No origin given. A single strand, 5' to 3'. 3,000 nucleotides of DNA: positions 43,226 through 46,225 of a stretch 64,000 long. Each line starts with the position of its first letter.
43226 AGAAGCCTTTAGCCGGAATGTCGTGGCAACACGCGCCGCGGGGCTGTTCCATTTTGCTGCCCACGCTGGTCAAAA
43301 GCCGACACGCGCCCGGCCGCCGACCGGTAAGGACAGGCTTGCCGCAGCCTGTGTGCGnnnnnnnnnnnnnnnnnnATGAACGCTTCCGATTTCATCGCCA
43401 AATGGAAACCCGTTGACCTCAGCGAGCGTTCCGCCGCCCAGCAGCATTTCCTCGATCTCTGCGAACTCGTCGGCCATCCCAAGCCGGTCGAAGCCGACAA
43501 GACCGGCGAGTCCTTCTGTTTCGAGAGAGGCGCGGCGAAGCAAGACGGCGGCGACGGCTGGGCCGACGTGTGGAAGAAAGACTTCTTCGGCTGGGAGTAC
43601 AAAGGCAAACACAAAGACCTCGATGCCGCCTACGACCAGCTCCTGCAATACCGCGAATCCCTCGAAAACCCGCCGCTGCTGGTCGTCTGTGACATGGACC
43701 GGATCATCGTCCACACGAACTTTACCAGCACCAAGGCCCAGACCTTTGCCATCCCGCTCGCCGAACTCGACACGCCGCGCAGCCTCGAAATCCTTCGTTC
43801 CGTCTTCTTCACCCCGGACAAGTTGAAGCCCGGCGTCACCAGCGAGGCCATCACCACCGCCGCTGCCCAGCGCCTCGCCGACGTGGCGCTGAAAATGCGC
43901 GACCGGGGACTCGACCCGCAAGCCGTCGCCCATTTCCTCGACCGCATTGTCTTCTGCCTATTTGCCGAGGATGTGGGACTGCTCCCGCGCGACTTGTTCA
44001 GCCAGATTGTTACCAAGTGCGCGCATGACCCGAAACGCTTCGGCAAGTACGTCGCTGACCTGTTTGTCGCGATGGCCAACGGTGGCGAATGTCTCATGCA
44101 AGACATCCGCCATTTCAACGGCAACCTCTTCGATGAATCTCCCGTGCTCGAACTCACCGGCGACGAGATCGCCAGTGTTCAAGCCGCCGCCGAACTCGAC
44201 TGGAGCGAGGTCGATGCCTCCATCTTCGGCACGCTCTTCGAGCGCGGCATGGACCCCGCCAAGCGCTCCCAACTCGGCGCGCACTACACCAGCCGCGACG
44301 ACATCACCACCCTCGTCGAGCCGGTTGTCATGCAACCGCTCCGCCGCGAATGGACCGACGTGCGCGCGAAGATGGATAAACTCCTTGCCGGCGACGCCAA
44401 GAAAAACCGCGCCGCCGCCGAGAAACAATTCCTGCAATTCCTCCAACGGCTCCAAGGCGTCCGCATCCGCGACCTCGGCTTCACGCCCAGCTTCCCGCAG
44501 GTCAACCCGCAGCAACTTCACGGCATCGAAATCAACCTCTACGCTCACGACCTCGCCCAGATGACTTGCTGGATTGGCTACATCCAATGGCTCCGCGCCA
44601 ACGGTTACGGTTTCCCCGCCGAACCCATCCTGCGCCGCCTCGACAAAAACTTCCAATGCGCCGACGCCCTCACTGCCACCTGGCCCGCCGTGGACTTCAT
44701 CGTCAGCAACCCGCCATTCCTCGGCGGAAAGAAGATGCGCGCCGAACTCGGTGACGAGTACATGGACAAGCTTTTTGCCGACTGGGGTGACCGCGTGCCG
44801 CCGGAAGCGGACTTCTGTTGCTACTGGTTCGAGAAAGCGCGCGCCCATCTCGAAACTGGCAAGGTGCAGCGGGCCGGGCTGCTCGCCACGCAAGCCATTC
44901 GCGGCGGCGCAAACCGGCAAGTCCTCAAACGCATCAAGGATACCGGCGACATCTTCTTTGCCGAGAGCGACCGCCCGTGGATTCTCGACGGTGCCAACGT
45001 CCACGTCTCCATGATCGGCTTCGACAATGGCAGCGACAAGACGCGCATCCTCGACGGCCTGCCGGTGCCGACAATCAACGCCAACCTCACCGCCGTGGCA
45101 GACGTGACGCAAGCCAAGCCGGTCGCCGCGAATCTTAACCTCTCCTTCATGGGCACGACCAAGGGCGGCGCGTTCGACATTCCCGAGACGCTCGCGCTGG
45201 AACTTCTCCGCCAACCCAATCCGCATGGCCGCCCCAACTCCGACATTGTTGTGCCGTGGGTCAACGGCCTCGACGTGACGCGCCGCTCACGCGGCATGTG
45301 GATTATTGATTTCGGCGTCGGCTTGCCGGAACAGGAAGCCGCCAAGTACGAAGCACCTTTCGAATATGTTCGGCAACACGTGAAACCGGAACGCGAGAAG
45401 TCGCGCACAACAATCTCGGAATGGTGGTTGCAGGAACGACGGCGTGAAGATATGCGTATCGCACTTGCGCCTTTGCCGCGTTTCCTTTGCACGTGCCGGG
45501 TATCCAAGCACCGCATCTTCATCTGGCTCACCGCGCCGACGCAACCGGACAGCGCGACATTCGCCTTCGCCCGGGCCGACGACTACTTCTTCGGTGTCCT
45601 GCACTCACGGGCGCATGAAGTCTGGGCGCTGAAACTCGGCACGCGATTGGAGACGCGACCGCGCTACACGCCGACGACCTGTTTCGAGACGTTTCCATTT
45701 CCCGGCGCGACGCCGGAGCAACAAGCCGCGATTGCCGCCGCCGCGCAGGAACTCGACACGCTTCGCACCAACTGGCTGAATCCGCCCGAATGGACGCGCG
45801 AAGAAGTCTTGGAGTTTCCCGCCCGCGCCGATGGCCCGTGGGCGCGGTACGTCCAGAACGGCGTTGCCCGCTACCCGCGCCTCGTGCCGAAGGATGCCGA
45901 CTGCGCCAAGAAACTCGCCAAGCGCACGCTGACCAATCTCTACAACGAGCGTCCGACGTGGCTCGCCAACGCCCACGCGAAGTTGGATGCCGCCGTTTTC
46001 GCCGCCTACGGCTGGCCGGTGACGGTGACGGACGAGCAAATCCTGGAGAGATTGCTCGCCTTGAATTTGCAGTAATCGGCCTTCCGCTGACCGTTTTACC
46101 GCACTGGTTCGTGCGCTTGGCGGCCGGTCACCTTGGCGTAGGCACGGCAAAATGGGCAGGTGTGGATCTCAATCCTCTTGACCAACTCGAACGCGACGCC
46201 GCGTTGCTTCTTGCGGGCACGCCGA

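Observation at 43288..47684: Second MmeI-like paralog lacking the glycine-rich SAM-binding loop, with a zinc-ribbon ORF and rhodanese gene beside it and PP2C phosphatase genes on both sides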

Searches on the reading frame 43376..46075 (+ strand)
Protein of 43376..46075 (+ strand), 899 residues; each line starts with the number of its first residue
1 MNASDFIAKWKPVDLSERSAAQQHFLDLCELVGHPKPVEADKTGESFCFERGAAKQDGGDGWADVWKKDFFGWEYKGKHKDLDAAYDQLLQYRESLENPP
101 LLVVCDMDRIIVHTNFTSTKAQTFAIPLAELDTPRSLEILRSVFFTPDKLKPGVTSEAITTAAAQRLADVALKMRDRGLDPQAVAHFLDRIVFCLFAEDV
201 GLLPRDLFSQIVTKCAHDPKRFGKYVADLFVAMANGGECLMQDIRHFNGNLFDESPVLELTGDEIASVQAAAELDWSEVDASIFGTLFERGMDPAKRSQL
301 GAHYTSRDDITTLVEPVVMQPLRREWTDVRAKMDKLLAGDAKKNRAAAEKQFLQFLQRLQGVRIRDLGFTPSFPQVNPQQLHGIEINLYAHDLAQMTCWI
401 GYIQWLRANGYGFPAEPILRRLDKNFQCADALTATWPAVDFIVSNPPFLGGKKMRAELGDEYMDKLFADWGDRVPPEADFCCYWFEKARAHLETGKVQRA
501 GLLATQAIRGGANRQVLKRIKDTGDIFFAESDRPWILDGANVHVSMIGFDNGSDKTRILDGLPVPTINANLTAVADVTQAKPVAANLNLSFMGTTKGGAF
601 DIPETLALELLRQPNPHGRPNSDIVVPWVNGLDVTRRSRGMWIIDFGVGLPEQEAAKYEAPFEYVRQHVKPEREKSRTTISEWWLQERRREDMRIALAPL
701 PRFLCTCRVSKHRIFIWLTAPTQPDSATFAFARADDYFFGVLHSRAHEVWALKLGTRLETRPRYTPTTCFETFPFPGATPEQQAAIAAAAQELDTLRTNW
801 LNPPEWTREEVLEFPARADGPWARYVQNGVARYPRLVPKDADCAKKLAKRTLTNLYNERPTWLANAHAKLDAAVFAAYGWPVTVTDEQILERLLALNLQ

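Call 5: search_protein_families(library=pfam, proteins=[window:43376-46075:+], max_evalue=0.01)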
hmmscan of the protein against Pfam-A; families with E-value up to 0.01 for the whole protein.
window:43376-46075:+ (899 aa): 5 families
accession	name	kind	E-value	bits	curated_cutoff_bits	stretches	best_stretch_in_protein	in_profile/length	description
PF20465.4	MmeI_hel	-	3.9e-14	53.6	27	1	183-252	2-75/75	MmeI, helicase spacer domain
PF20473.4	MmeI_Mtase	-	4.5e-13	49.4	27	1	374-558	58-257/259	MmeI, DNA-methyltransferase domain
PF20466.3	MmeI_TRD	-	3.5e-10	40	27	1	717-776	146-205/207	MmeI, target recognition domain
PF20467.3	MmeI_C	-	0.00028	21.5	27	1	845-897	21-75/83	MmeI, C-terminal domain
PF19460.4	DUF5997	-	0.0023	18.5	27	0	778-870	16-99/108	Family of unknown function (DUF5997)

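Call 7: find_homologous_proteins(query=window:43376-46075:+)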
Query window:43376-46075:+ (899 aa): 8000 proteins with E <= 0.001 among 8000 candidates; the best 120 are listed.
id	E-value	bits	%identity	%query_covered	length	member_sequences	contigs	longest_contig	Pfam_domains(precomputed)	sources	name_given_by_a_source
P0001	0.0e+0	2107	100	100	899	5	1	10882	PF20465.5,PF20466.4,PF20473.5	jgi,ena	-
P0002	0.0e+0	1489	68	100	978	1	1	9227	PF20465.5,PF20466.4,PF20473.5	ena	-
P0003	0.0e+0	1465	69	100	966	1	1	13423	PF20465.5,PF20466.4,PF20464.4,PF20473.5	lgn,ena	-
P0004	0.0e+0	1446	67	99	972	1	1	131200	PF20465.5,PF20466.4,PF20467.4,PF20473.5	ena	-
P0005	0.0e+0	1435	66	100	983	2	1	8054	PF20465.5,PF20466.4,PF20473.5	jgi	jgi:type II restriction/modification system DNA methylase subunit YeeA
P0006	0.0e+0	1433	65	98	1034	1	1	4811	PF20465.5,PF20466.4,PF20473.5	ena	-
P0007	0.0e+0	1430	67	100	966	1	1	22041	PF20465.5,PF20466.4,PF20473.5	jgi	jgi:type II restriction/modification system DNA methylase subunit YeeA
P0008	0.0e+0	1405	63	100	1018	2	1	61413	PF20465.5,PF20466.4,PF20473.5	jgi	jgi:type II restriction/modification system DNA methylase subunit YeeA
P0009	0.0e+0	1380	64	100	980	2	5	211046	PF20465.5,PF20466.4,PF20473.5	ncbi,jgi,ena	-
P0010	0.0e+0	1372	61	100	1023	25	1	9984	PF20465.5,PF20466.4,PF20473.5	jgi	jgi:type II restriction/modification system DNA methylase subunit YeeA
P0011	0.0e+0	1362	63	100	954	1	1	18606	PF20465.5,PF20466.4,PF20473.5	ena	-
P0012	0.0e+0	1350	65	100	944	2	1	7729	PF20465.5,PF20466.4,PF20464.4,PF20473.5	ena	-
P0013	0.0e+0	1343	62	99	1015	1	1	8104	PF20465.5,PF20466.4,PF20473.5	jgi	jgi:type II restriction/modification system DNA methylase subunit YeeA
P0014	0.0e+0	1339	62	99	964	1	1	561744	PF20465.5,PF07669.18,PF20466.4,PF20473.5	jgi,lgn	-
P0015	0.0e+0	1336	62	100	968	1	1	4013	PF20465.5,PF07669.18,PF20466.4,PF20464.4,PF20467.4,PF20473.5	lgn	-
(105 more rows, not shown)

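Call 10: find_encoding_contigs(protein=P0001, flank=10000, max_places=6)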
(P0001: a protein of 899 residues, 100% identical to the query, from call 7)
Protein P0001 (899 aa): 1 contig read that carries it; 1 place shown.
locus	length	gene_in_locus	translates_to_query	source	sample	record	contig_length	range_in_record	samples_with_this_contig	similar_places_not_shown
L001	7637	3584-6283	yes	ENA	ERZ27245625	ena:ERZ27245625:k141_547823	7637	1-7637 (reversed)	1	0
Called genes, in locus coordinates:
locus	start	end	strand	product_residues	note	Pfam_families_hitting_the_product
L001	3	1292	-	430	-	?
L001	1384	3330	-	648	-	PF13520:AA_permease_2, PF00324:AA_permease, PF13520:AA_permease_2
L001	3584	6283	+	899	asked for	PF20465:MmeI_hel, PF20473:MmeI_Mtase, PF20466:MmeI_TRD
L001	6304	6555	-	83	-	-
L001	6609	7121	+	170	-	PF00581:Rhodanese, PF11127:YgaP-like_TM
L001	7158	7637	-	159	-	?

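Call 11: find_encoding_contigs(protein=P0004, flank=8000, max_places=3)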
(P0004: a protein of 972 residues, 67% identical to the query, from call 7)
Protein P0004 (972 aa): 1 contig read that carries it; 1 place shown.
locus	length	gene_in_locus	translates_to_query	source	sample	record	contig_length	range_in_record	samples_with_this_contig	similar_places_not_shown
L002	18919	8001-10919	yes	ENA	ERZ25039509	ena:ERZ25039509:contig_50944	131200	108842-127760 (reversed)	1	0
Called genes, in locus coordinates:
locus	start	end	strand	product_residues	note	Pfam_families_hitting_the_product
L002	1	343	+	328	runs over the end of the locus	-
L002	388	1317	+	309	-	PF13229:Beta_helix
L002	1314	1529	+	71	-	-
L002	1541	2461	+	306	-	-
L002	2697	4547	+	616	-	PF12951:PATR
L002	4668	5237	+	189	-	PF13384:HTH_23 (weak)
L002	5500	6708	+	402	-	-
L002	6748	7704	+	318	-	PF11453:DUF2950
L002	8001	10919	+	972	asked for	PF20467:MmeI_C (faint), PF20465:MmeI_hel, PF20473:MmeI_Mtase, PF20466:MmeI_TRD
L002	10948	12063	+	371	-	-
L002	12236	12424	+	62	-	PF13619:KTSC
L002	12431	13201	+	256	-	-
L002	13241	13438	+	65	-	-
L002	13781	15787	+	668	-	PF13884:Peptidase_S74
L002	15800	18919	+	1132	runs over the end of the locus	-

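Call 12: find_encoding_contigs(protein=P0009, flank=8000, max_places=3)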
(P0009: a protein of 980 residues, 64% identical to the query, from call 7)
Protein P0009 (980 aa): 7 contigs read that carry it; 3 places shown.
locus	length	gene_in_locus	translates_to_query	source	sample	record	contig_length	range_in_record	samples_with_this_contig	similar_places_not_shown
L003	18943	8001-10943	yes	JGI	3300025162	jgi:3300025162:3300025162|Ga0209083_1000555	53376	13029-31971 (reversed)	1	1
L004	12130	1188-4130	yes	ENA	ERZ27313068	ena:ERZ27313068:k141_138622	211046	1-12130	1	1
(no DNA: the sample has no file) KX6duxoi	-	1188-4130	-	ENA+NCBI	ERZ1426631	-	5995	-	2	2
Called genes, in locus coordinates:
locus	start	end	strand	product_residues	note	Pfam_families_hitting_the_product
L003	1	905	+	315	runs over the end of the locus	PF02310:B12-binding, PF04055:Radical_SAM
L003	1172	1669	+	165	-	PF16591:HBM (weak)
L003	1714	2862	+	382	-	PF05239:PRC, PF04972:BON (weak)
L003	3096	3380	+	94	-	-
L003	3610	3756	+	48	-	-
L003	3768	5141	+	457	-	PF00989:PAS, PF08448:PAS_4, PF13426:PAS_9, PF07730:HisKA_3, PF02518:HATPase_c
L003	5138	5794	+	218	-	PF00072:Response_reg, PF00196:GerE, PF08281:Sigma70_r4_2 (weak)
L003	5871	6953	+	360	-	PF13384:HTH_23, PF13518:HTH_28, PF13551:HTH_29 (weak), PF13565:HTH_32, PF13358:DDE_3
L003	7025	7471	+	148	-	PF00072:Response_reg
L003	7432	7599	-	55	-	-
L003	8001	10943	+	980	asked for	PF20465:MmeI_hel, PF20473:MmeI_Mtase, PF20466:MmeI_TRD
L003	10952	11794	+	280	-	PF00226:DnaJ (faint)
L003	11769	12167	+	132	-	PF08797:HIRAN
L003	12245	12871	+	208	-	-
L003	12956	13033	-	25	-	-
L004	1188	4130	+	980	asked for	PF20465:MmeI_hel, PF20473:MmeI_Mtase, PF20466:MmeI_TRD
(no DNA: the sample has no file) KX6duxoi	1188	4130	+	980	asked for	PF20465:MmeI_hel, PF20473:MmeI_Mtase, PF20466:MmeI_TRD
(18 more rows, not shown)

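Call 13: find_encoding_contigs(protein=P0003, flank=8000, max_places=3)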
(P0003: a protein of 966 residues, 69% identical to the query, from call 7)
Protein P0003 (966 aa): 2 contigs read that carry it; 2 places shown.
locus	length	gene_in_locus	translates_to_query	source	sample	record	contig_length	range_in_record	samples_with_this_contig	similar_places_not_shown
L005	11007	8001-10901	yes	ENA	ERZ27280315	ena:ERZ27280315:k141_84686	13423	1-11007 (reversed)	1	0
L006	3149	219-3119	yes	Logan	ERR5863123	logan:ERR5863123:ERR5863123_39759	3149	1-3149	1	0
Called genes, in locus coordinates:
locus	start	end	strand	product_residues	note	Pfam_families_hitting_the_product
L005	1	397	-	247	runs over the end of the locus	PF07963:N_methyl (weak), PF07596:SBP_bac_10 (faint)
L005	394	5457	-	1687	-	PF13360:PQQ_2, PF13570:Beta-prop_ACSF4 (weak), PF00801:PKD (weak), PF17963:Big_9 (weak), PF22352:K319L-like_PKD (weak), PF18998:Flg_new_2, PF17963:Big_9 (weak), PF13360:PQQ_2, +2 more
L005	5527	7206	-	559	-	PF13360:PQQ_2 (weak), PF13570:Beta-prop_ACSF4, PF01011:PQQ (faint), PF13360:PQQ_2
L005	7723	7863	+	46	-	-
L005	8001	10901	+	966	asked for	PF20464:MmeI_N, PF20465:MmeI_hel, PF20473:MmeI_Mtase, PF20466:MmeI_TRD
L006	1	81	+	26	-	?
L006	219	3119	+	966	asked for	PF20464:MmeI_N, PF20465:MmeI_hel, PF20473:MmeI_Mtase, PF20466:MmeI_TRD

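Call 22: search_protein_families(library=ncbifam, proteins=[window:43376-46075:+, P0009], max_evalue=0.01)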
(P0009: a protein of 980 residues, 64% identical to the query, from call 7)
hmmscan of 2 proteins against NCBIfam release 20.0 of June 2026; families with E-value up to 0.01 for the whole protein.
window:43376-46075:+ (899 aa): 0 families

P0009 (980 aa): 1 family
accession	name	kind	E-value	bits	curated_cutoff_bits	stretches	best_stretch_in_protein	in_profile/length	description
NF033455.1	BREX_6_MTaseX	exception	0.007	13.9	900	0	401-434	323-356/1319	BREX-6 system adenine-specific DNA-methyltransferase PglX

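Call 23: search_protein_families(library=padloc, proteins=[window:43376-46075:+, P0009], max_evalue=0.001)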
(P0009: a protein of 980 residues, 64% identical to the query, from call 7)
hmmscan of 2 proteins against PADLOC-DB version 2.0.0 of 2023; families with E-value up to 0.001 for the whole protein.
window:43376-46075:+ (899 aa): 11 families
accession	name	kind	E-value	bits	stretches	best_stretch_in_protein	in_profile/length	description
PDLC03627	REase_MTase_IIG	-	2.6e-259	861.3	3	430-898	554-1022/1136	Type IIG restriction enzyme-methyltransferase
PDLC03599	REase_MTase_IIG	-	6e-114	379.9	1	4-807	9-875/959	Type IIG restriction enzyme-methyltransferase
PDLC03598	REase_MTase_IIG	-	2.7e-77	258.5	3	2-366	11-366/912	Type IIG restriction enzyme-methyltransferase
PDLC02643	DrmMI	-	8.9e-69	230.5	1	439-801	869-1229/1347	DrmMI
PDLC02646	DrmMI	-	1.8e-45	153.4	1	439-786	283-645/792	DrmMI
PDLC02644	DrmMI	-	6.5e-29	98.5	1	438-788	381-768/988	DrmMI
PDLC02640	DrmMI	-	3.8e-22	75.8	1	495-797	545-862/1015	DrmMI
PDLC04134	mad2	-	1.7e-18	64.7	1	68-319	53-289/492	mads_2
PDLC03618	REase_MTase_IIG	-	9.8e-17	57.5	1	438-777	865-1205/1429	Type IIG restriction enzyme-methyltransferase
PDLC02639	DrmMI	-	2.3e-12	44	1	436-595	580-738/803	DrmMI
PDLC02638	DrmMI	-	2.3e-05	20.8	0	439-493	872-925/935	DrmMI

P0009 (980 aa): 15 families
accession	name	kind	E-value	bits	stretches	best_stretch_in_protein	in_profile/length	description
PDLC03627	REase_MTase_IIG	-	5.3e-268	890.1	2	1-498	2-503/1136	Type IIG restriction enzyme-methyltransferase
PDLC03599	REase_MTase_IIG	-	5.1e-128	426.4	3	388-884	330-875/959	Type IIG restriction enzyme-methyltransferase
PDLC03598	REase_MTase_IIG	-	8.6e-86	286.6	2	387-972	341-902/912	Type IIG restriction enzyme-methyltransferase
PDLC02643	DrmMI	-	1.1e-68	230.2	1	513-878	868-1229/1347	DrmMI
PDLC02646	DrmMI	-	1.2e-39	134.1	1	514-864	283-646/792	DrmMI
PDLC02644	DrmMI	-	9.2e-29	98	1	511-866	379-769/988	DrmMI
PDLC04134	mad2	-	2.9e-21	73.8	2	68-318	53-288/492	mads_2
PDLC02640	DrmMI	-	1.4e-19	67.4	1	568-875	543-863/1015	DrmMI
PDLC03618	REase_MTase_IIG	-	4.2e-19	65.4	1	514-856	866-1207/1429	Type IIG restriction enzyme-methyltransferase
PDLC02639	DrmMI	-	1.7e-10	37.9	1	509-670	578-738/803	DrmMI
PDLC03629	REase_MTase_IIG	-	8.5e-08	28.4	1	386-438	414-466/1182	Type IIG restriction enzyme-methyltransferase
PDLC02638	DrmMI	-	8.1e-05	18.9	1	514-568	872-925/935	DrmMI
PDLC02538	PglX|PglXI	-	0.00017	19.2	1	393-476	43-127/309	PglX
PDLC03338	MTase_II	-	0.00019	18.3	1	407-552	155-275/604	Type II methyltransferase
PDLC03313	MTase_II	-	0.00022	17.9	1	404-557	46-183/563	Type II methyltransferase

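Call 24: search_solved_structures(query=window:43376-46075:+, show_alignments=1)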
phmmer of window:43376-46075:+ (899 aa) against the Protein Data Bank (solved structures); distinct sequences matched with E-value up to 0.001: 1.
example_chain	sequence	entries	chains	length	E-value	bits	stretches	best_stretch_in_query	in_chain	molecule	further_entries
5hr4_C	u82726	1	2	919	7.8e-46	159.8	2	3-551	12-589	MmeI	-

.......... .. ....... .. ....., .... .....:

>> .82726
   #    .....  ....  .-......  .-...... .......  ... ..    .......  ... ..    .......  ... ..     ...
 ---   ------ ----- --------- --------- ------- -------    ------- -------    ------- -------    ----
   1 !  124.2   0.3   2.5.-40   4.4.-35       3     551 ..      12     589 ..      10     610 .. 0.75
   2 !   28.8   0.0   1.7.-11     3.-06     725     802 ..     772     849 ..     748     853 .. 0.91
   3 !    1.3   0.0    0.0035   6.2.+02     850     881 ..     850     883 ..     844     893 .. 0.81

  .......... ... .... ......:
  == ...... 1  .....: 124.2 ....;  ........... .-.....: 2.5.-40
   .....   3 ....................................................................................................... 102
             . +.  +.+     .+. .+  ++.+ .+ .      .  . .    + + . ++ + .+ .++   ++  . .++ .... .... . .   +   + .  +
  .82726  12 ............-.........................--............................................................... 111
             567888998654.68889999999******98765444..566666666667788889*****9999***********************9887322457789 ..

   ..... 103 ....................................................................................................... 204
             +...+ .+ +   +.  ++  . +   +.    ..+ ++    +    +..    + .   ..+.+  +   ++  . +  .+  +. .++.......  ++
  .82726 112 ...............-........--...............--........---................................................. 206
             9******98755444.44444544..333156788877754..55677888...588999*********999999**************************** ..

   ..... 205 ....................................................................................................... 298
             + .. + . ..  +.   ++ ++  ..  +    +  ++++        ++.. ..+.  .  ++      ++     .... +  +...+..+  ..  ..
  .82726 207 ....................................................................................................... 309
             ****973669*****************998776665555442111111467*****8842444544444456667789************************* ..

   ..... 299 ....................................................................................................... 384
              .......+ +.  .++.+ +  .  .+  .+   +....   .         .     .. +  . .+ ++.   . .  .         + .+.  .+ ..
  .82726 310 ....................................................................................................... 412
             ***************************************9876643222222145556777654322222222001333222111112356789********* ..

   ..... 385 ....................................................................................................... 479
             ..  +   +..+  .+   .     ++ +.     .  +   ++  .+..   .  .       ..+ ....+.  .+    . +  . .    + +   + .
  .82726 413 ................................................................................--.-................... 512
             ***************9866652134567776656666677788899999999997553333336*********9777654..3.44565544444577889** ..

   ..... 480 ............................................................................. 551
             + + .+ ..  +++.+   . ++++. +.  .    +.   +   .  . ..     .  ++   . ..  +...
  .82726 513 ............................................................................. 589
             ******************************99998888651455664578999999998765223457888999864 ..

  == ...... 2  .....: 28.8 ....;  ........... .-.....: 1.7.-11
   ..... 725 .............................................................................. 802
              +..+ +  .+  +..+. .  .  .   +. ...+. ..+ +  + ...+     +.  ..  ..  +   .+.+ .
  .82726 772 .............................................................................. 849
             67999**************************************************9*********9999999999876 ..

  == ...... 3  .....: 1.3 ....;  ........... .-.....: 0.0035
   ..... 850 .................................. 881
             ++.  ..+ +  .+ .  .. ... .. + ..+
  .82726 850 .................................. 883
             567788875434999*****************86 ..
